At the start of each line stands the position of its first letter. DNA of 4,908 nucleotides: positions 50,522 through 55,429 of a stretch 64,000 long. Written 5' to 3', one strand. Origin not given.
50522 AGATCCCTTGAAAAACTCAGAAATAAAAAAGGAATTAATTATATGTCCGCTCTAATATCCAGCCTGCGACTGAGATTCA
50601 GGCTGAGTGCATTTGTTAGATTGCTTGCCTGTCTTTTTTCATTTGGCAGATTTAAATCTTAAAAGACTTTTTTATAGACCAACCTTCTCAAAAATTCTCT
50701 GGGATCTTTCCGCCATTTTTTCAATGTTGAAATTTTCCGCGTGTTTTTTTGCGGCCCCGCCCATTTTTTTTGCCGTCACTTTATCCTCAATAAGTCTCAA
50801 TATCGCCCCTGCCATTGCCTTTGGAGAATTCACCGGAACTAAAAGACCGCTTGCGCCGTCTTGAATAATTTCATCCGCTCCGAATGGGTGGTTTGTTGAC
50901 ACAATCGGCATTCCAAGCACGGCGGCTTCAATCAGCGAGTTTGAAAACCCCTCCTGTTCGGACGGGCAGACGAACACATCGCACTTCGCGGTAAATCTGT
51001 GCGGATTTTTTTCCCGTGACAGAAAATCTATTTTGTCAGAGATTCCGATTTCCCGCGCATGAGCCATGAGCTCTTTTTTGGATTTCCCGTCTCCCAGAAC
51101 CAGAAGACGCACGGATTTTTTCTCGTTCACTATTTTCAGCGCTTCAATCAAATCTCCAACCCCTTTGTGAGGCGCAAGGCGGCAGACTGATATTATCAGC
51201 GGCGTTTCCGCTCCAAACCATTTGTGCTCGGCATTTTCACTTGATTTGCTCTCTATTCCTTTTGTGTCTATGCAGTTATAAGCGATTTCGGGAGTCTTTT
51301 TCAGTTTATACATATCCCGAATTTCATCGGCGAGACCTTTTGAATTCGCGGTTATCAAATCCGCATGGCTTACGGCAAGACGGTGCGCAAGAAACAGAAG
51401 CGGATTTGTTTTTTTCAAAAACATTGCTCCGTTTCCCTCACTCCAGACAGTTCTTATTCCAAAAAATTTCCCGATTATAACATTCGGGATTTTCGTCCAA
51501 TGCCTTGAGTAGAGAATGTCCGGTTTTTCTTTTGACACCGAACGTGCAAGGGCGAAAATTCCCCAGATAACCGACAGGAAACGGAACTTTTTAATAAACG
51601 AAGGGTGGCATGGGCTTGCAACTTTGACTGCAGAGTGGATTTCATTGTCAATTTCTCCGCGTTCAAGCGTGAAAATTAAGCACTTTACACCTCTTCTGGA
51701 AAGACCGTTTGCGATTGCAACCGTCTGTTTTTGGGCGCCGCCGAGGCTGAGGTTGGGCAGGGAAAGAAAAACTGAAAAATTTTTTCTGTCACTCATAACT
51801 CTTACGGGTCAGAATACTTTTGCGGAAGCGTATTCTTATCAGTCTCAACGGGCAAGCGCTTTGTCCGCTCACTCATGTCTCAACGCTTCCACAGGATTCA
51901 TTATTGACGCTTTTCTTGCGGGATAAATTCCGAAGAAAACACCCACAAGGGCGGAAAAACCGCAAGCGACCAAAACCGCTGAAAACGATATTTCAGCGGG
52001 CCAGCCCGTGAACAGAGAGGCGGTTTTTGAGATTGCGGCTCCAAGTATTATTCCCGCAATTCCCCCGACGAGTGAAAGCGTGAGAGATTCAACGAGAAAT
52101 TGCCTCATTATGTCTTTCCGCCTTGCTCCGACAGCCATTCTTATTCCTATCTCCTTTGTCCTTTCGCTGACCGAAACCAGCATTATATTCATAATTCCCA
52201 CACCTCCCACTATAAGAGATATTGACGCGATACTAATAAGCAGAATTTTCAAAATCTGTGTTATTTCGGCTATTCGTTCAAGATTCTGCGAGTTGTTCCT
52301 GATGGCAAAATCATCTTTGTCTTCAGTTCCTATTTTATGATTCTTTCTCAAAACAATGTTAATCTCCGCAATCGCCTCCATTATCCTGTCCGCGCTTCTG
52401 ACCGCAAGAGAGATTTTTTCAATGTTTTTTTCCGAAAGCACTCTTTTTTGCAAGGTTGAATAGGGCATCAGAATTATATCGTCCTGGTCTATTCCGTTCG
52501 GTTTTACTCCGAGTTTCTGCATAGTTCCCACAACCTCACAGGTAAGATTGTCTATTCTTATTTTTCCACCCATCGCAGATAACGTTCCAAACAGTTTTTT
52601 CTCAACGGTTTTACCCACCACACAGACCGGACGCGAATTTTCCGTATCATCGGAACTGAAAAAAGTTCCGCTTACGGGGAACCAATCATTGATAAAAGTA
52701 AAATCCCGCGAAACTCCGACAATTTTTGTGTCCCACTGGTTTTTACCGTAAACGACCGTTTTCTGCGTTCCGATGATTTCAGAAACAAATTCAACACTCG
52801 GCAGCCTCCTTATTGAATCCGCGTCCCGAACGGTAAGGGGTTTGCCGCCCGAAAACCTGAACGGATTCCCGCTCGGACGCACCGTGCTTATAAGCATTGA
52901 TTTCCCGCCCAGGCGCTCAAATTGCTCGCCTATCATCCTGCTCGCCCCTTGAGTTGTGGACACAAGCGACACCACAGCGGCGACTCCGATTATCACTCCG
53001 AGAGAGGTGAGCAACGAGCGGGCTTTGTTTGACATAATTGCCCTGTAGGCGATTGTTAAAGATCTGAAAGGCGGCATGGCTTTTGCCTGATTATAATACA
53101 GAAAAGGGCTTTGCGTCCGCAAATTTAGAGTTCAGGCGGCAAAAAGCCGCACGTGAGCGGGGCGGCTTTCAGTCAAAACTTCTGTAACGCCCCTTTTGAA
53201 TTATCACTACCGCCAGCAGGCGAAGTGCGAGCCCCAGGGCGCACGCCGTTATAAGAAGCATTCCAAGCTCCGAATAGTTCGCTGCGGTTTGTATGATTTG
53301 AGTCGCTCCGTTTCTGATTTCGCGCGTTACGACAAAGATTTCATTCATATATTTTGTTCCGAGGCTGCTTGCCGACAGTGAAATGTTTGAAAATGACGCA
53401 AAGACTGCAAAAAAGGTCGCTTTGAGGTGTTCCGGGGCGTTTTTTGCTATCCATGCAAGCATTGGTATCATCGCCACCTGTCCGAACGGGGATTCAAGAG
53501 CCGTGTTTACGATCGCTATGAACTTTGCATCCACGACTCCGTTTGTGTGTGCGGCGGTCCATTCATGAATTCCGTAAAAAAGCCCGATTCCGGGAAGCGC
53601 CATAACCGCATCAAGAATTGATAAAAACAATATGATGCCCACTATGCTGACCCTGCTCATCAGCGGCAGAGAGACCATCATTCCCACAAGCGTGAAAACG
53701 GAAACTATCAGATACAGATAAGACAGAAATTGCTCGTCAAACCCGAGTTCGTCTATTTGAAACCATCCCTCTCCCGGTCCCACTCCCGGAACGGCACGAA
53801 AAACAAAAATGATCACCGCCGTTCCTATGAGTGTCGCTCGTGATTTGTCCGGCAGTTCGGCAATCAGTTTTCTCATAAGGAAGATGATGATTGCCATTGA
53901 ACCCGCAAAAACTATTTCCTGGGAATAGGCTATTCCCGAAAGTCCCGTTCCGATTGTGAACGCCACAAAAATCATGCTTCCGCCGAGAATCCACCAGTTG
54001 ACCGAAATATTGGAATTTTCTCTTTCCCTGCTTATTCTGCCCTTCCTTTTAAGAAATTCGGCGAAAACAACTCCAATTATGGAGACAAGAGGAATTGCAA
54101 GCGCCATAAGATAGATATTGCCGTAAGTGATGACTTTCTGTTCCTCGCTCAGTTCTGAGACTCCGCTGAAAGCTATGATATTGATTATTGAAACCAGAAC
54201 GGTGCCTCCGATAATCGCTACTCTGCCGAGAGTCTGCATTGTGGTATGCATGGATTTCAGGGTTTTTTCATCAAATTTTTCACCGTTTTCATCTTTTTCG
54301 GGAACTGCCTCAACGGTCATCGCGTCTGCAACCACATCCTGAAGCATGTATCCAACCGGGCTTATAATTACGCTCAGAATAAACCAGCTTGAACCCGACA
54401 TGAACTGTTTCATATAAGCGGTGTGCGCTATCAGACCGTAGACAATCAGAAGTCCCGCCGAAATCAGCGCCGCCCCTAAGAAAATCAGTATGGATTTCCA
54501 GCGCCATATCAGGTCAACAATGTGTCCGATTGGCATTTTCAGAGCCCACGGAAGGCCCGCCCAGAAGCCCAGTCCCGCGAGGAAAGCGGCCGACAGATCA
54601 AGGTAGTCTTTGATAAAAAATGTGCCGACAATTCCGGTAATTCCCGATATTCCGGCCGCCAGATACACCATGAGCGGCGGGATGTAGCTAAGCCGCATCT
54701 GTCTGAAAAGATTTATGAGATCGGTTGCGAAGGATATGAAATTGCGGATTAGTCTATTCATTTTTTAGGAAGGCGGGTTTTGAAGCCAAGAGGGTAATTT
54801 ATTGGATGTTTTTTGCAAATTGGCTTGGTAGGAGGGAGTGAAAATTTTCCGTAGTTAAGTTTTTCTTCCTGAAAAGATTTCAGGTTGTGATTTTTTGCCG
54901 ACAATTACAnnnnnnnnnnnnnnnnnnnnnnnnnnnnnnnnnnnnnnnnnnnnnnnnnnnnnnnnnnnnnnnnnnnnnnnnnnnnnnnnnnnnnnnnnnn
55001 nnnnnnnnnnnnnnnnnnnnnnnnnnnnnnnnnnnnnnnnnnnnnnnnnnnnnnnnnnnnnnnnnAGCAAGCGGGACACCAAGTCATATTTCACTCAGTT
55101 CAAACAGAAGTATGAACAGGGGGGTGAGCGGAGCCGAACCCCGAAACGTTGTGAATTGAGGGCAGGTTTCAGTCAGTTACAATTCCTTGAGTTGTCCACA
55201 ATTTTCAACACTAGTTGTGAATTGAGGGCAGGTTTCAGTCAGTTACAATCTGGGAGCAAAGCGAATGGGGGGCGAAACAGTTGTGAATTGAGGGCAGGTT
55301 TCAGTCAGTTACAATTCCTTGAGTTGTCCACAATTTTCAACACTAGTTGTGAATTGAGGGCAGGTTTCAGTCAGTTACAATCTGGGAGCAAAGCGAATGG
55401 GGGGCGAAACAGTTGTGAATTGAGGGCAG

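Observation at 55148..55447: CRISPR array in which a spacer-repeat-spacer-repeat unit (132 bp) is tandemly duplicated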

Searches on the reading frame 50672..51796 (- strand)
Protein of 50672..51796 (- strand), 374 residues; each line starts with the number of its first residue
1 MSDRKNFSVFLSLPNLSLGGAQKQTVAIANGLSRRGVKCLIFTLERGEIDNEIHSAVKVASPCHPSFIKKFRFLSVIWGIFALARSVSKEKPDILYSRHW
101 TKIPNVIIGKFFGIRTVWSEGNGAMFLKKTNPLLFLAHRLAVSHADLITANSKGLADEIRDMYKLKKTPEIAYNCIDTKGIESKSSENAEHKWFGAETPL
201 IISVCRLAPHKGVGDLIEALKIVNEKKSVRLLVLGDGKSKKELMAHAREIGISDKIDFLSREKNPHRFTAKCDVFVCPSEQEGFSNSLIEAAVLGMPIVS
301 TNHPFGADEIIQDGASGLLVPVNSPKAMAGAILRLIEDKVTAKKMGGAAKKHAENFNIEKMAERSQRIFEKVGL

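Call 7: search_protein_families(library=pfam, proteins=[window:50672-51796:-])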
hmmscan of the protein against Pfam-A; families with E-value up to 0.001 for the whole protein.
window:50672-51796:- (374 aa): 6 families
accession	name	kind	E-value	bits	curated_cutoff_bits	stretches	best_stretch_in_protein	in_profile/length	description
PF00534.26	Glycos_transf_1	-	5.2e-37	127.4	26.4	1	196-351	13-171/172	Glycosyl transferases group 1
PF13692.12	Glyco_trans_1_4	-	1.2e-32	113.5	27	1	199-338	2-142/142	Glycosyl transferases group 1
PF13439.12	Glyco_transf_4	-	1.5e-16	61.4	28.5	1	19-178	2-168/170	Glycosyltransferase Family 4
PF13579.12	Glyco_trans_4_4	-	1.9e-08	35.3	29.7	1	19-162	1-145/158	Glycosyl transferase 4-like domain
PF20706.3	GT4-conflict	-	5e-07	29.5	26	1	141-314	143-323/385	Family 4 Glycosyltransferase in conflict systems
PF13477.12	Glyco_trans_4_2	-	0.00047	20.8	23.4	1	25-152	13-139/139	Glycosyl transferase 4-like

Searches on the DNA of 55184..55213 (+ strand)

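Call 28: search_dna_similar(query=window:55184-55213:+, collection=phages, mode=distant, max_evalue=10)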
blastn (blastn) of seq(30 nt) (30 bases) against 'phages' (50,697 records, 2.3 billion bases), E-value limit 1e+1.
Records with a match: 16; places in all: 16; records where one place covers at least 80% of the query: 0.
Best place of each record, by identity: >=99% 4; 90-95% 12.
By first word of the organism name: Clostridium 2; Klebsiella 2; Pseudotevenvirus 2; Citrobacter 2; Flavobacterium 2; Escherichia 2; Sulfolobus 2; Nitrincola 2.
By host as written in the record: - 7; Clostridium difficile 2; Citrobacter freundii 2; Flavobacterium sp. LMO8 2; Nitrincola sp. M3-16 2; Sulfolobus islandicus 1.
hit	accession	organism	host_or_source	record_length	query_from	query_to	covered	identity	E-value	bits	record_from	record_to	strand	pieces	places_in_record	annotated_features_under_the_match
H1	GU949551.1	Clostridium phage phiCD6356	Clostridium difficile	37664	5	27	77%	91.7%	2e+0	32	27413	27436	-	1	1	none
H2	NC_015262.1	Clostridium phage phiCD6356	Clostridium difficile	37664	5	27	77%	91.7%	2e+0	32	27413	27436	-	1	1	none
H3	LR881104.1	Klebsiella phage vB_KvM-Eowyn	-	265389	5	25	70%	90.5%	8e+0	30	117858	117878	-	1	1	virion structural protein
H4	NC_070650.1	Klebsiella phage vB_KvM-Eowyn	-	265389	5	25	70%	90.5%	8e+0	30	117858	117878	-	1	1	virion structural protein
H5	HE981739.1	Pseudotevenvirus RB43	-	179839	4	22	63%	94.7%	8e+0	31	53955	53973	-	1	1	protein of unknown function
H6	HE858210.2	Pseudotevenvirus RB43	-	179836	4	22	63%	94.7%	8e+0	31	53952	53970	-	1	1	protein of unknown function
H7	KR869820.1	Citrobacter phage IME-CF2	Citrobacter freundii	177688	4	22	63%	94.7%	8e+0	31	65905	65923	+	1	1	none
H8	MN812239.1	Flavobacterium phage vB_FspS_tant8-1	Flavobacterium sp. LMO8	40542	9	27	63%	94.7%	8e+0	31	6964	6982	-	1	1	recombination protein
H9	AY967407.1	Escherichia phage RB43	-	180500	4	22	63%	94.7%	8e+0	31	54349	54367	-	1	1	30.3: gp30.3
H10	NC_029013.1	Citrobacter phage IME-CF2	Citrobacter freundii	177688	4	22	63%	94.7%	8e+0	31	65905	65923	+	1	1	none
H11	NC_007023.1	Escherichia phage RB43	-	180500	4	22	63%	94.7%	8e+0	31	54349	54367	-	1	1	30.3: gp30.3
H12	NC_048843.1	Flavobacterium phage vB_FspS_tant8-1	Flavobacterium sp. LMO8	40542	9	27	63%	94.7%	8e+0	31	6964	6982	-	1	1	recombination protein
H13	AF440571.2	Sulfolobus islandicus filamentous virus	-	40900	14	29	53%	100.0%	8e+0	30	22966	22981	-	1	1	SIFV0045: hypothetical protein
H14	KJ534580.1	Nitrincola phage 1M3-16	Nitrincola sp. M3-16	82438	13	28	53%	100.0%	8e+0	30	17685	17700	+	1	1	none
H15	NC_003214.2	Sulfolobus islandicus filamentous virus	Sulfolobus islandicus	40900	14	29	53%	100.0%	8e+0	30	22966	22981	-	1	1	glycosyltransferase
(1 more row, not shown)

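Call 53: search_dna_similar(query=window:55184-55213:+, collection=plasmids, mode=distant, max_evalue=10, max_rows=8)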
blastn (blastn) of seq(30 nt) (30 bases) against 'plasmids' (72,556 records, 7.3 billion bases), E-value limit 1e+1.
Records with a match: 7; places in all: 7; records where one place covers at least 80% of the query: 1.
Best place of each record, by identity: >=99% 5; 95-99% 1; 80-90% 1.
By first word of the organism name: Photobacterium 3; Enterobacter 2; Monoglobus 1; Fibrella 1.
By predicted mobility (MOB-suite, as given by PLSDB): non-mobilizable 6; conjugative 1.
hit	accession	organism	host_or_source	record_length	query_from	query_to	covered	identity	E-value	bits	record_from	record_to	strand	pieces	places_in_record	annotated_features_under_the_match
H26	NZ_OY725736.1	Monoglobus pectinilyticus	-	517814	1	27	90%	85.2%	5e+0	32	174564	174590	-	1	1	relaxase/mobilization nuclease domain-containing protein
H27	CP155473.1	Fibrella sp. ES10-3-2-2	single cell,soil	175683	4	24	70%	95.2%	2e+0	35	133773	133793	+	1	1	ThiF family adenylyltransferase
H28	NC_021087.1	Enterobacter cloacae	clinical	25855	6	22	57%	100.0%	5e+0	32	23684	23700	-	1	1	none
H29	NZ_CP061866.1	Photobacterium damselae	Seriola lalandi,cell culture,caudal ...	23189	14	30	57%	100.0%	5e+0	32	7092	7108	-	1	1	hypothetical protein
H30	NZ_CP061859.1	Photobacterium damselae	Seriola lalandi,cell culture,caudal ...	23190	14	30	57%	100.0%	5e+0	32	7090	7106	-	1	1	hypothetical protein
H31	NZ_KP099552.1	Enterobacter cloacae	Homo sapiens,urethral swab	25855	6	22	57%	100.0%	5e+0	32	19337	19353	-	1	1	none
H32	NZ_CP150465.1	Photobacterium damselae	Lateolabrax maculatus,cell culture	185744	14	30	57%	100.0%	5e+0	32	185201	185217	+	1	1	hypothetical protein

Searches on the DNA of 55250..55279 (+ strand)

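Call 29: search_dna_similar(query=window:55250-55279:+, collection=phages, mode=distant, max_evalue=10)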
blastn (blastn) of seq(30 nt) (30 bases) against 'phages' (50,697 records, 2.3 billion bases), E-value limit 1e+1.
Records with a match: 9; places in all: 9; records where one place covers at least 80% of the query: 0.
Best place of each record, by identity: >=99% 9.
By first word of the organism name: Klebsiella 7; Escherichia 1; Dulem 1.
By host as written in the record: - 2; Klebsiella pneumoniae 2; Klebsiella pneumoniae (clinical isolate) 1; Klebsiella sp. 1; Escherichia coli ESBL058 1; Varecia variegata 1; Klebsiella pneumoniae ATCC 43816 1.
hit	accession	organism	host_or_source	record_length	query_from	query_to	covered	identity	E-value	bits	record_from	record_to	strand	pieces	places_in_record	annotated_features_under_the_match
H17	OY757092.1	Klebsiella phage vB_Kpn_K24PH164C1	-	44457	2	18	57%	100.0%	2e+0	32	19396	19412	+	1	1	metallo-phosphoesterase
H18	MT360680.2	Klebsiella virus 2019KP1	Klebsiella pneumoniae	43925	2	18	57%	100.0%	2e+0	32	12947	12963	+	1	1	phosphoesterase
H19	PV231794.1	Klebsiella phage vB_KpnD_TUMS_K1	Klebsiella pneumoniae (clinical isolate)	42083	2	18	57%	100.0%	2e+0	32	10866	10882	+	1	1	phosphoesterase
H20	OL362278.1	Klebsiella phage 6993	Klebsiella pneumoniae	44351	3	18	53%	100.0%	8e+0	30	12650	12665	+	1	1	phosphoesterase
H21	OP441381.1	Klebsiella phage vB_KpP_FBKp18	Klebsiella sp.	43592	3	18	53%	100.0%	8e+0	30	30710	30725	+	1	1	putative phosphoesterase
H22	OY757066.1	Klebsiella phage vB_Ko_K70PH128C1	-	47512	4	19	53%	100.0%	8e+0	30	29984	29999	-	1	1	single strand DNA binding protein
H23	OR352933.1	Escherichia phage AV102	Escherichia coli ESBL058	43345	3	18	53%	100.0%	8e+0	30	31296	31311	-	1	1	phosphoesterase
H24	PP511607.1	Dulem virus 50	Varecia variegata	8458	4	19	53%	100.0%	8e+0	30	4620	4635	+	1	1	replication protein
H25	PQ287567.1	Klebsiella phage P12L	Klebsiella pneumoniae ATCC 43816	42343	3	18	53%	100.0%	8e+0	30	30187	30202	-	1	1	metallo-phosphoesterase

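Call 54: search_dna_similar(query=window:55250-55279:+, collection=plasmids, mode=distant, max_evalue=10, max_rows=8)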
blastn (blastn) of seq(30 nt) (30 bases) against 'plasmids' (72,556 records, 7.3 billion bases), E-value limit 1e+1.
Records with a match: 16; places in all: 17; records where one place covers at least 80% of the query: 5.
Best place of each record, by identity: >=99% 9; 95-99% 1; 90-95% 1; 80-90% 5.
By first word of the organism name: Rhizobium 6; Rhodococcus 5; Paracoccus 3; Neorhizobium 1; Ralstonia 1.
By predicted mobility (MOB-suite, as given by PLSDB): non-mobilizable 13; mobilizable 3.
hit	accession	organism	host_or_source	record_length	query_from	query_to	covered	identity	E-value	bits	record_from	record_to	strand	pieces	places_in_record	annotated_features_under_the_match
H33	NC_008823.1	Rhodococcus rhodochrous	-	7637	1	26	87%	88.5%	2e+0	35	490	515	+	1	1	none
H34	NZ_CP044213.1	Rhodococcus ruber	cell culture,landfill cover soil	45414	1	26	87%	88.5%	2e+0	35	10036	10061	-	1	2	none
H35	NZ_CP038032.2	Rhodococcus ruber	cell culture,Chilean kraft-pulp mill ...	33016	1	26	87%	88.5%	2e+0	35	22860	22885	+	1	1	none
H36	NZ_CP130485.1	Rhodococcus aetherivorans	Bacteria, whole organism,Rough variant ...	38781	1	26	87%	88.5%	2e+0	35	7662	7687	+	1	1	none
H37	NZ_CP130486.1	Rhodococcus aetherivorans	Bacteria, whole organism,Rough variant ...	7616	1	26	87%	88.5%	2e+0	35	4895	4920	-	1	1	none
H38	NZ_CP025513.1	Neorhizobium sp. SOG26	Oryza glumipatula,Whole ...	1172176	4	26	77%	91.3%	2e+0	34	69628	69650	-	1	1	none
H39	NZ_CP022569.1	Rhizobium leguminosarum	Root nodule,Pisum sativum root-nodule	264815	6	24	63%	100.0%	4e-1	36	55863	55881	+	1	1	sugar-binding domain-containing protein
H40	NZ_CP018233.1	Rhizobium leguminosarum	Vavilovia formosa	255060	6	24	63%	100.0%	4e-1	36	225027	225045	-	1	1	glycoside hydrolase family 2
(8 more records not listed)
